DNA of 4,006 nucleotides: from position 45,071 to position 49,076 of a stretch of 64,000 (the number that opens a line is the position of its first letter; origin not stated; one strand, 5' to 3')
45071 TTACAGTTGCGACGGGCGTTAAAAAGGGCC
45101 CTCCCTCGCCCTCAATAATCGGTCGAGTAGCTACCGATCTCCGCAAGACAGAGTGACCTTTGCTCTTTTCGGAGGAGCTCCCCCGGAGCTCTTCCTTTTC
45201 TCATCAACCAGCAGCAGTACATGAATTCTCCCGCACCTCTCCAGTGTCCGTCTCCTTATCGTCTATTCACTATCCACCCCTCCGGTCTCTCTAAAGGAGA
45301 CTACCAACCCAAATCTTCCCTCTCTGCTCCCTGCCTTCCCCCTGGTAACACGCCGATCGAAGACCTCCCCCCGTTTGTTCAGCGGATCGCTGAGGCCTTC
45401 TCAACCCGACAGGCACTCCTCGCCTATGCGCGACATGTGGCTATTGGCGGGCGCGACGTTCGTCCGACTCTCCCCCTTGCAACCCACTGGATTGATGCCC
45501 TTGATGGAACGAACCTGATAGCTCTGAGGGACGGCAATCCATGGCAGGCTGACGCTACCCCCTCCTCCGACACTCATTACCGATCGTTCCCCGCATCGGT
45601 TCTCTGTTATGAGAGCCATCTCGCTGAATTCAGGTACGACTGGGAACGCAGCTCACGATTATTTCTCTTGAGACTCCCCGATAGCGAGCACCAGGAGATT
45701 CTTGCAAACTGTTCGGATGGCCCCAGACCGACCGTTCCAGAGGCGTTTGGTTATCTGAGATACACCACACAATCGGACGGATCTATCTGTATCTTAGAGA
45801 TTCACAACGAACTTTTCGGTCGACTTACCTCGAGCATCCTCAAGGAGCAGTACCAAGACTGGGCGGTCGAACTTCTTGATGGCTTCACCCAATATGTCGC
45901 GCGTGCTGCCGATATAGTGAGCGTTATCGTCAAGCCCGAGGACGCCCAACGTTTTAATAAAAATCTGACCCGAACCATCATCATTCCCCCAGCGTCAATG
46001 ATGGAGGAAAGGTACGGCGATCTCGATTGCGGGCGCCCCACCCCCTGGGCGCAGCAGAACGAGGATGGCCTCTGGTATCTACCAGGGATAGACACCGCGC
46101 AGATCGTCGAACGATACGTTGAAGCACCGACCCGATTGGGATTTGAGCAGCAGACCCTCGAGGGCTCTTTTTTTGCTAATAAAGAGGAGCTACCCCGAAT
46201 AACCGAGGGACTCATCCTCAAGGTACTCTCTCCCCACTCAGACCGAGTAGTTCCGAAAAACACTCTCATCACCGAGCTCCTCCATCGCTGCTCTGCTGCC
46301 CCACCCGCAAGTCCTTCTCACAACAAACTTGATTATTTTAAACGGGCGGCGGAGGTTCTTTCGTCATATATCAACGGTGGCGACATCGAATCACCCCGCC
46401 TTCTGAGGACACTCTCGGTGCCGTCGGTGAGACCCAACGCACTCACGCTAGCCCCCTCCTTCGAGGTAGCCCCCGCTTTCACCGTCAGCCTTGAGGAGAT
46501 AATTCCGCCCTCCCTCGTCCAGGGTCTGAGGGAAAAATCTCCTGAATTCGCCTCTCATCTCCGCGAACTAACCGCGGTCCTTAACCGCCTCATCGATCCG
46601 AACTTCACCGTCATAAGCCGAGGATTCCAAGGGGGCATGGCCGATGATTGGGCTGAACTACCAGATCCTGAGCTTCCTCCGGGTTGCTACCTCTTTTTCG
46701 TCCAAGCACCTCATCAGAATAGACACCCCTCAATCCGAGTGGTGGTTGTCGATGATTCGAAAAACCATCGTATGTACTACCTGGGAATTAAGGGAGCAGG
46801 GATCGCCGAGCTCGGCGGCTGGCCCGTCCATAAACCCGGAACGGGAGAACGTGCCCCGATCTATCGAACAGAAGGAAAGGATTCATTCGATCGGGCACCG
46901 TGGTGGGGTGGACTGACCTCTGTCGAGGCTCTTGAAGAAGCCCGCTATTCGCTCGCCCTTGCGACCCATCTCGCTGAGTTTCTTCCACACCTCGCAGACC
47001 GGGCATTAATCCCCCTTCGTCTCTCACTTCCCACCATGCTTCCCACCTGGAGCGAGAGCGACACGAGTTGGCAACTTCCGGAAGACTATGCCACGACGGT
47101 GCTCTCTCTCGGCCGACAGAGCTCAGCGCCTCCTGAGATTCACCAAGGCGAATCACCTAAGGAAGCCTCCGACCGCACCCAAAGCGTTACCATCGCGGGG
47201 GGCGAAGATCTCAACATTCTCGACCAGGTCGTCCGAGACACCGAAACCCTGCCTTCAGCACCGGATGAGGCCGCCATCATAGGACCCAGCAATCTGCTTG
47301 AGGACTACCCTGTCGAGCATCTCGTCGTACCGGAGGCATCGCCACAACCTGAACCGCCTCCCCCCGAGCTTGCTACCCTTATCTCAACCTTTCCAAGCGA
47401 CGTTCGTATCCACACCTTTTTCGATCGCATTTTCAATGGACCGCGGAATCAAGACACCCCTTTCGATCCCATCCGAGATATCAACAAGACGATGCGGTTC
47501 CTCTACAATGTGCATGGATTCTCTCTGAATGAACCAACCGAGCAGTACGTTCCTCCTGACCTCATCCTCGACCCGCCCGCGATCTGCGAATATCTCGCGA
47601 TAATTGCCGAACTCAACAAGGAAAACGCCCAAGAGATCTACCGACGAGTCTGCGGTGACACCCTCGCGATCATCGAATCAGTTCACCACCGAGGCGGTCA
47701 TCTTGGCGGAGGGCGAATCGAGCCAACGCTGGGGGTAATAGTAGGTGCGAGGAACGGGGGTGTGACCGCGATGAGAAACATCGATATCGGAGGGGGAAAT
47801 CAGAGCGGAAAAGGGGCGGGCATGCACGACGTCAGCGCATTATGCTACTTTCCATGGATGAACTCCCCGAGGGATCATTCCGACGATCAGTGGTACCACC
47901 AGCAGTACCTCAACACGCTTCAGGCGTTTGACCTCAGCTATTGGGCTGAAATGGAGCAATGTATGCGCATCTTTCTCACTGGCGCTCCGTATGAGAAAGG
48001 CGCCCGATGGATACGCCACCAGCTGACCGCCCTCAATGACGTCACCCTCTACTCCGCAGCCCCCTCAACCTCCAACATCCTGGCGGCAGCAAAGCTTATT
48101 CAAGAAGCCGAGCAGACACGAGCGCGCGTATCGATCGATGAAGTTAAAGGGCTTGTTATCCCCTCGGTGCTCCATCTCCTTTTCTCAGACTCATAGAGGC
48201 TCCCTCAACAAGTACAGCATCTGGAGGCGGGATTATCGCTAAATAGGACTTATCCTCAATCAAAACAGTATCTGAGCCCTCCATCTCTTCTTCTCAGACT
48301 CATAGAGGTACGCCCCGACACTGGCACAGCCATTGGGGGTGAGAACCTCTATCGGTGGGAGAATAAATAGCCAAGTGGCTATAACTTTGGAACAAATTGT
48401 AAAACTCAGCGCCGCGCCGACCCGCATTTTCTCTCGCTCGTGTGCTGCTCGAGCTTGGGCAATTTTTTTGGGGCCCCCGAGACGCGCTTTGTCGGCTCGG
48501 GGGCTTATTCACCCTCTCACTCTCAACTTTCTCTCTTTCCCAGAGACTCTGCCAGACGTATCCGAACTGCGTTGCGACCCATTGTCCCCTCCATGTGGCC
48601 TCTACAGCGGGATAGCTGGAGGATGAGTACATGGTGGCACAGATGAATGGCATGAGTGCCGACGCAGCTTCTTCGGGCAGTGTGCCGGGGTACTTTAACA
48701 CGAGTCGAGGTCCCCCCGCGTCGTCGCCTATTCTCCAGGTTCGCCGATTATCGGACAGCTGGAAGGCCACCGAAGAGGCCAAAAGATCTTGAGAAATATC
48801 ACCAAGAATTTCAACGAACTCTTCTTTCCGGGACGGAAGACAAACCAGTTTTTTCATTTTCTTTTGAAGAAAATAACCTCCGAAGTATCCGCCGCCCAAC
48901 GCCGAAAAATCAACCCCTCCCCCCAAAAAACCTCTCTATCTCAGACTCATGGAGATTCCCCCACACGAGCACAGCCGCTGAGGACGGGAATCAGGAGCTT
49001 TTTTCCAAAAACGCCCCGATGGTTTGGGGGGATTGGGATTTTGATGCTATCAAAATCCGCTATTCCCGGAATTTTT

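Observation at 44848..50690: Recombination-scarred locus: a 991-aa orphan gene, three copies of its terminal ~45 bp, an IS200-like transposase gene, and a deleted paralogous 3' fragment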

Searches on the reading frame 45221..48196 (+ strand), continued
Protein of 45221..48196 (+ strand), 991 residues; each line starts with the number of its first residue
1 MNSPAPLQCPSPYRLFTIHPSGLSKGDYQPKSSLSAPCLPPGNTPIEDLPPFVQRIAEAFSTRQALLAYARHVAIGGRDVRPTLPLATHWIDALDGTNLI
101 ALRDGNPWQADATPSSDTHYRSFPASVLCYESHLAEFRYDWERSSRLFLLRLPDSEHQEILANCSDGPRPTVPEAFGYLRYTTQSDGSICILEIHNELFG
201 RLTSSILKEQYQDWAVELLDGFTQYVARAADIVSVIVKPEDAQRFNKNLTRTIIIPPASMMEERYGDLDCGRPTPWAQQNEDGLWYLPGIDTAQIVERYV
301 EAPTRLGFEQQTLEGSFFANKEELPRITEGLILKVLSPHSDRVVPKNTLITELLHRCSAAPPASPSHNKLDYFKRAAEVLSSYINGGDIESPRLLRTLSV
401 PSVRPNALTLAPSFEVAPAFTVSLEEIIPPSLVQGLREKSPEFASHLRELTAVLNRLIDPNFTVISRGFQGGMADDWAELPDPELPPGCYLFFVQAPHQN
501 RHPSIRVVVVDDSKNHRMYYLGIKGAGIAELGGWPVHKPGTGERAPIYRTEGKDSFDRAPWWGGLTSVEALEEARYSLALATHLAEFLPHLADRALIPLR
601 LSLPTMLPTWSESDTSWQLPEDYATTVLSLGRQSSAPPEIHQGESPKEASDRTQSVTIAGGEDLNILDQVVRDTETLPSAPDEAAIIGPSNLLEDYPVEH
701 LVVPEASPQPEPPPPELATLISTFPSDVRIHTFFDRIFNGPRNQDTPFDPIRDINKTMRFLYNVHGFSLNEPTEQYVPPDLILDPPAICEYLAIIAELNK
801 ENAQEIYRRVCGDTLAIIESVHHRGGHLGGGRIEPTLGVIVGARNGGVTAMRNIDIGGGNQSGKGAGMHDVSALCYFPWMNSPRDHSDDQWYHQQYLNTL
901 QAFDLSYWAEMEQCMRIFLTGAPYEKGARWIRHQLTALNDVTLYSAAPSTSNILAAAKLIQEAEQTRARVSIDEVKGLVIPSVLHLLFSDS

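Call 70: fold_search(model_id=the predicted structure, library=pdb)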
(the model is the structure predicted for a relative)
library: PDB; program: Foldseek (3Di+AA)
matches with E <= 10: 61; with E <= 0.001: 0
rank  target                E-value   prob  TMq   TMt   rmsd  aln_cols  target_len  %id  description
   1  1yvk_A                2.3e-01  0.60  0.09  0.40  11.5       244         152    9  Crystal Structure of the Bacillis subtilis Acetyltransferase in complex with CoA, Northeast Structural Genomics Target (released 2005-02-22)
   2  6ao7                  4.0e-01  0.41  0.09  0.39  12.3       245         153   11  Crystal Structure of a GNAT family acetyltransferase from Elizabethkingia anophelis with acetyl-CoA bound (released 2017-08-30)
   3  8iym_A                5.3e-01  0.75  0.09  0.41   5.9       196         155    7  Crystal structure of a protein acetyltransferase, HP0935 (released 2024-04-10)
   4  1y9k_C                7.5e-01  0.28  0.08  0.36   9.5       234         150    8  IAA acetyltransferase from Bacillus cereus ATCC 14579 (released 2005-02-01)
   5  8iym_B                7.9e-01  0.66  0.08  0.42   5.7       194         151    7  Crystal structure of a protein acetyltransferase, HP0935 (released 2024-04-10)
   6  4pv6_C                9.9e-01  0.20  0.06  0.27   8.7       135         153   12  Crystal Structure Analysis of Ard1 from Thermoplasma volcanium (released 2015-01-21)
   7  8iyo_D                1.0e+00  0.47  0.09  0.37   6.9       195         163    9  Crystal structure of a protein acetyltransferase, HP0935, acetyl-CoA bound form (released 2024-04-10)
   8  3efa                  1.1e+00  0.44  0.08  0.41   7.6       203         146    8  Crystal structure of putative N-acetyltransferase from Lactobacillus plantarum (released 2008-09-23)
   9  3lod                  1.1e+00  0.33  0.09  0.44  10.3       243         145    9  The crystal structure of the putative acyl-CoA N-acyltransferase from Klebsiella pneumoniae subsp.pneumoniae MGH 78578 (released 2010-03-16)
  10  1y9k_A                1.1e+00  0.23  0.07  0.30   9.5       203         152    7  IAA acetyltransferase from Bacillus cereus ATCC 14579 (released 2005-02-01)
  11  1y9k_B                1.2e+00  0.23  0.09  0.35   8.9       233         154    8  IAA acetyltransferase from Bacillus cereus ATCC 14579 (released 2005-02-01)
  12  4pv6_E                1.4e+00  0.14  0.06  0.26  10.6       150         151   11  Crystal Structure Analysis of Ard1 from Thermoplasma volcanium (released 2015-01-21)
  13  8iyo_A                1.6e+00  0.30  0.08  0.36   7.0       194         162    8  Crystal structure of a protein acetyltransferase, HP0935, acetyl-CoA bound form (released 2024-04-10)
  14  8iym_C                1.9e+00  0.35  0.08  0.40   6.2       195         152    7  Crystal structure of a protein acetyltransferase, HP0935 (released 2024-04-10)
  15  4pv6_L                1.9e+00  0.13  0.06  0.28   8.8       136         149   12  Crystal Structure Analysis of Ard1 from Thermoplasma volcanium (released 2015-01-21)
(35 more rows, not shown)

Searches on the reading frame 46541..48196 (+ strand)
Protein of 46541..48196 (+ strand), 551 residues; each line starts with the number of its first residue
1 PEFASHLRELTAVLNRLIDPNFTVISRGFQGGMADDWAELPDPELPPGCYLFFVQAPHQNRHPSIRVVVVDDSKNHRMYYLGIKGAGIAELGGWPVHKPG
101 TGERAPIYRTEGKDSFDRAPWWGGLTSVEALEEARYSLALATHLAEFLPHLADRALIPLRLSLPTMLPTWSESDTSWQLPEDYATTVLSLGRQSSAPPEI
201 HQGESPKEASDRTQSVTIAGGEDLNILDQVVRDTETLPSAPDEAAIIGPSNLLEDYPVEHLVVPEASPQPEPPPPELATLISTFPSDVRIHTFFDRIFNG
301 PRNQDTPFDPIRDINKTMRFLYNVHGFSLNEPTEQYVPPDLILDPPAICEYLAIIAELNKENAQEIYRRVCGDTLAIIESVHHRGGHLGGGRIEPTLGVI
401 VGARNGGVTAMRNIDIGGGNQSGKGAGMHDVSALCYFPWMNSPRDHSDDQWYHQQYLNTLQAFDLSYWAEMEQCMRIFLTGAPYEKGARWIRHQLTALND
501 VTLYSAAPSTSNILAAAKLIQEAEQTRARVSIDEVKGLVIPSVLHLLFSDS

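Call 98: predict_structure(alignment_id=A6)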
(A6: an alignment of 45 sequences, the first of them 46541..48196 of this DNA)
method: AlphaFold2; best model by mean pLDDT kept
length: 551 residues; sequences in the alignment: 45
mean_pLDDT: 82.7   pTM: 0.83
mean pLDDT of the five models: 82.7, 82.4, 82.2, 81.7, 81.4
residues with pLDDT >= 90: 346; 70-90: 99; 50-70: 35; < 50: 71
segments of 3 or more residues with pLDDT < 50: 198-261, 547-551
pLDDT, mean of each block of 10 residues (from residue 1): 75 89 93 93 95 91 94 92 96 90 93 68 94 95 94 93 97 94 91 54 39 26 34 35 35 38 63 89 95 95 82 97 95 93 95 98 95 96 97 90 93 82 79 93 70 93 95 96 95 93 94 90 84 81 51 32
secondary structure, 60 per line:
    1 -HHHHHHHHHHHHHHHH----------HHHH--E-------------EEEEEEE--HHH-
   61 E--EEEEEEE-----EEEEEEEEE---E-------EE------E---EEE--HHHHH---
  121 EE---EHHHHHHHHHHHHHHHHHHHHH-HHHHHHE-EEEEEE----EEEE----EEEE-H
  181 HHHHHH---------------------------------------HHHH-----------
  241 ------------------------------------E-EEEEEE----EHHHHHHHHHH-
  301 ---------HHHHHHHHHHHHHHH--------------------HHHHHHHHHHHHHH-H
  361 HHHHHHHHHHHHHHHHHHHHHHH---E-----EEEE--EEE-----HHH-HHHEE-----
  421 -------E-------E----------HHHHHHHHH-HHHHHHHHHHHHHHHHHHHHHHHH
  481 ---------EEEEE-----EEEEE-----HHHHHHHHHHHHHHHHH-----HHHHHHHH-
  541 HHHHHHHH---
elements in order: H2-17 H28-31 E48-54 E64-70 E76-84 E108-110 H113-117 H127-147 H149-154 E157-162 E167-170 E175-178 H180-186 H226-229 E279-284 H290-299 H310-324 H345-358 H360-383 E393-396 E399-401 H447-455 H457-480 E490-494 E500-504 H510-526 H532-539 H541-548

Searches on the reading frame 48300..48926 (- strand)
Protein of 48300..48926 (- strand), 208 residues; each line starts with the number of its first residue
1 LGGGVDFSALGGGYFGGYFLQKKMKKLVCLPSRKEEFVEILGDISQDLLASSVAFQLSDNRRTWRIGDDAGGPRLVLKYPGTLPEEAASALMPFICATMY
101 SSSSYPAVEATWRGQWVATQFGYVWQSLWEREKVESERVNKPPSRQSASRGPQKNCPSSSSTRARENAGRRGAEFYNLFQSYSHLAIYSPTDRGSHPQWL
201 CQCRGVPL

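Call 3: search_protein_families(library=pfam, proteins=[window:48300-48926:-], max_evalue=0.1)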
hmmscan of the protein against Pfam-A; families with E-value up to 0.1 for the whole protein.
window:48300-48926:- (208 aa): 0 families

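Call 20: search_protein_families(library=ncbifam, proteins=[window:48300-48926:-], max_evalue=0.1)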
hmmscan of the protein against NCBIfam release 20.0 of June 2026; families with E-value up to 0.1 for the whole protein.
window:48300-48926:- (208 aa): 0 families

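Call 54: search_protein_families(library=padloc, proteins=[window:48300-48926:-], max_evalue=0.01)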
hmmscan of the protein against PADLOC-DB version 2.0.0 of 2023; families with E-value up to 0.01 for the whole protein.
window:48300-48926:- (208 aa): 0 families
